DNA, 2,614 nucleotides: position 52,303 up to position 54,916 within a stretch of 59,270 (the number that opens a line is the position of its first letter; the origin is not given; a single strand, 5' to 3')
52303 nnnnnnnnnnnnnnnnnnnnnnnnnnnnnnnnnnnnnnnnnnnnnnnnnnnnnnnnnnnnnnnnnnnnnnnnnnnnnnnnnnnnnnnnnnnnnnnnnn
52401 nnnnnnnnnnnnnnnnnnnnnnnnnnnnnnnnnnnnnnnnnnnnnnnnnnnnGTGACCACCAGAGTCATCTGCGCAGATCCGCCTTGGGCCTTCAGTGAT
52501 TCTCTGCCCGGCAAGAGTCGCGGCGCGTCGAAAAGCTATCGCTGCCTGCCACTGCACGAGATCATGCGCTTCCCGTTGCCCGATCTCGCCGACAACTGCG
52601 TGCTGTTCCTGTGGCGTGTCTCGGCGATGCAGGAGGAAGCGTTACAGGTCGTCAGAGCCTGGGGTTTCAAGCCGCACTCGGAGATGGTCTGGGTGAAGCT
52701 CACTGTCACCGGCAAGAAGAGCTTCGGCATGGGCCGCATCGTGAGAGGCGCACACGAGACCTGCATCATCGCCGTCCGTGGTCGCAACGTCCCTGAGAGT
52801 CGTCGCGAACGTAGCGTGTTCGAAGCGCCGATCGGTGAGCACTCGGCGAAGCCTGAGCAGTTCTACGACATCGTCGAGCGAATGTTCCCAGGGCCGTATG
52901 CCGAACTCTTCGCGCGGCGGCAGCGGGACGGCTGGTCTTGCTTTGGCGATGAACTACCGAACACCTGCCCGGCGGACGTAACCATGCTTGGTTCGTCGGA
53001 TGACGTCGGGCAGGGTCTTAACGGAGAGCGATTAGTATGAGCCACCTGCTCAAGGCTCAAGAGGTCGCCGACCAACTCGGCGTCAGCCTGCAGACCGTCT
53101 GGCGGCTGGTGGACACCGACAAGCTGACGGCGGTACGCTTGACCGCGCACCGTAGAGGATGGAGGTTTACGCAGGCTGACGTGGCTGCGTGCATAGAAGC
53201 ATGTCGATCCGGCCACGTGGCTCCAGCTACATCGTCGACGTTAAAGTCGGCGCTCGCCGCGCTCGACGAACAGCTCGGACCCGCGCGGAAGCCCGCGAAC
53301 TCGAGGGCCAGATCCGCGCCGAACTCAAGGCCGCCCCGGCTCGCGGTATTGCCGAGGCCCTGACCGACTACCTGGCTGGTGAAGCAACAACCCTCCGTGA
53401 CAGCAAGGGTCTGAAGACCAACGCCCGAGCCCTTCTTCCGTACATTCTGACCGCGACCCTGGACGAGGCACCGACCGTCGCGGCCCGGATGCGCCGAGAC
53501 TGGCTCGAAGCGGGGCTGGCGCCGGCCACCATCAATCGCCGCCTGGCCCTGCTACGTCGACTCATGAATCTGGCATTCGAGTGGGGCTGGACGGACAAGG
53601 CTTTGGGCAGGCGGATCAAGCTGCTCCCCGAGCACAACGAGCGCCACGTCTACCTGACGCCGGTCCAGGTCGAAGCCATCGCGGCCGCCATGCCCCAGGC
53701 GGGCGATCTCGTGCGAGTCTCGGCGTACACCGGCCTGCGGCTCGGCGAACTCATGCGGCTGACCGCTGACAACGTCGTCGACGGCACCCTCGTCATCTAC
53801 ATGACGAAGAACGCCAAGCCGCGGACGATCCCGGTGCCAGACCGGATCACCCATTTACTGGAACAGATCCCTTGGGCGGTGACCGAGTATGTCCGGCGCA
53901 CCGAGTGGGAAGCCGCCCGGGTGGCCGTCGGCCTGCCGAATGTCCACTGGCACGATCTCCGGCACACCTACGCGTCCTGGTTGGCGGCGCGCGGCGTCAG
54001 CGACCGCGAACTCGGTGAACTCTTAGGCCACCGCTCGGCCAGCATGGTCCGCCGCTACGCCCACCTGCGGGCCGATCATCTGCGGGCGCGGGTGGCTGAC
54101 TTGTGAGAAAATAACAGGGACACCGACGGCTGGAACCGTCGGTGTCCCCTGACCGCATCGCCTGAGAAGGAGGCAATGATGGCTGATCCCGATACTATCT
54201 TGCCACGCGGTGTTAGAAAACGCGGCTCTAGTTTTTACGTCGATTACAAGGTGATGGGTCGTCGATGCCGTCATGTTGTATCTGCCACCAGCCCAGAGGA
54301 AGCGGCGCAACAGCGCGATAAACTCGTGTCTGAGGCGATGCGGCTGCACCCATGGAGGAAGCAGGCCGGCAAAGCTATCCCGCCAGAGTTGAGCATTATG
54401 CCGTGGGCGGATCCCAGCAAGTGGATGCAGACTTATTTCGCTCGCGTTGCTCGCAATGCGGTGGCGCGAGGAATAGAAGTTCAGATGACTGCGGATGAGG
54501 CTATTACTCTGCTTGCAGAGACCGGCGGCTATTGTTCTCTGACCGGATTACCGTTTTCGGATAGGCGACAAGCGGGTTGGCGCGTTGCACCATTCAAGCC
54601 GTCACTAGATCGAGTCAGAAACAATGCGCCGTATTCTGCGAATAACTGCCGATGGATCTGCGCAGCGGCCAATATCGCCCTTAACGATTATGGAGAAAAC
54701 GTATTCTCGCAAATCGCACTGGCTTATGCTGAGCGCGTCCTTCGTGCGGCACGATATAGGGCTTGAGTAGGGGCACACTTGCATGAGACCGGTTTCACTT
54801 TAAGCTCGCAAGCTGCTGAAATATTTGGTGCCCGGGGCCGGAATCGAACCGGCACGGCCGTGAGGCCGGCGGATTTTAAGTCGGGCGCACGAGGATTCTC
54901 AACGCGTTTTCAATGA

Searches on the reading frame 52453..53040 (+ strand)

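Call 11: search_protein_families(library=pfam, proteins=[window:52453-53040:+], max_evalue=0.001)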
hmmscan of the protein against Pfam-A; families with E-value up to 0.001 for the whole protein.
window:52453-53040:+ (195 aa): 1 family
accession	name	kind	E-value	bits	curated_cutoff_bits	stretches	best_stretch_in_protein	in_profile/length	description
PF05063.20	MT-A70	-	2.5e-23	83.3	23.9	1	5-167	3-172/172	MT-A70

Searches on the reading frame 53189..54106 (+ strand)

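Call 11: search_protein_families(library=pfam, proteins=[window:53189-54106:+], max_evalue=0.001)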
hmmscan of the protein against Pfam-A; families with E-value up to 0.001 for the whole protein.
window:53189-54106:+ (305 aa): 1 family
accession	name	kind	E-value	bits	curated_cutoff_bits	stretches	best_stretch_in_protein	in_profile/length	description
PF00589.27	Phage_integrase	-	1.3e-20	74.3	27.1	2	237-295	111-170/172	Phage integrase family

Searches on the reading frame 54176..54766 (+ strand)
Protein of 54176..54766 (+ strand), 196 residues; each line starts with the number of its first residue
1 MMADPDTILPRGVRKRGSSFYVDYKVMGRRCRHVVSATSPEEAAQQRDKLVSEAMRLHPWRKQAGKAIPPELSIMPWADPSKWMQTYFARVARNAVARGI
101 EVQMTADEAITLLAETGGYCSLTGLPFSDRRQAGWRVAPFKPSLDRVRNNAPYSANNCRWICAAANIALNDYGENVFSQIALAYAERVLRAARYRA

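Call 53: search_protein_families(library=phrogs, proteins=[window:54176-54766:+], max_evalue=0.001)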
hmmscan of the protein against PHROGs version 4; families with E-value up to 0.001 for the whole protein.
window:54176-54766:+ (196 aa): 5 families
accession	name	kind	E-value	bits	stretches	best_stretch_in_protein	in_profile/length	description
phrog_3322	-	DNA, RNA and nucleotide metabolism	2.1e-15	57.9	1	72-188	39-152/162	endonuclease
phrog_3118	-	DNA, RNA and nucleotide metabolism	5.9e-14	53.2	1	87-166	17-93/287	HNH endonuclease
phrog_1035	-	DNA, RNA and nucleotide metabolism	4.3e-13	50.7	1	47-187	108-228/271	endonuclease VII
phrog_8790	-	DNA, RNA and nucleotide metabolism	0.00077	20.5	0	139-164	72-97/241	restriction endonuclease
phrog_3377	-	DNA, RNA and nucleotide metabolism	0.0009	20.1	0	141-164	65-88/196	HNH endonuclease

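Call 76: search_protein_families(library=pfam, proteins=[window:54176-54766:+], max_evalue=0.001)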
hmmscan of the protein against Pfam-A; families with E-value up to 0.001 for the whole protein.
window:54176-54766:+ (196 aa): 0 families
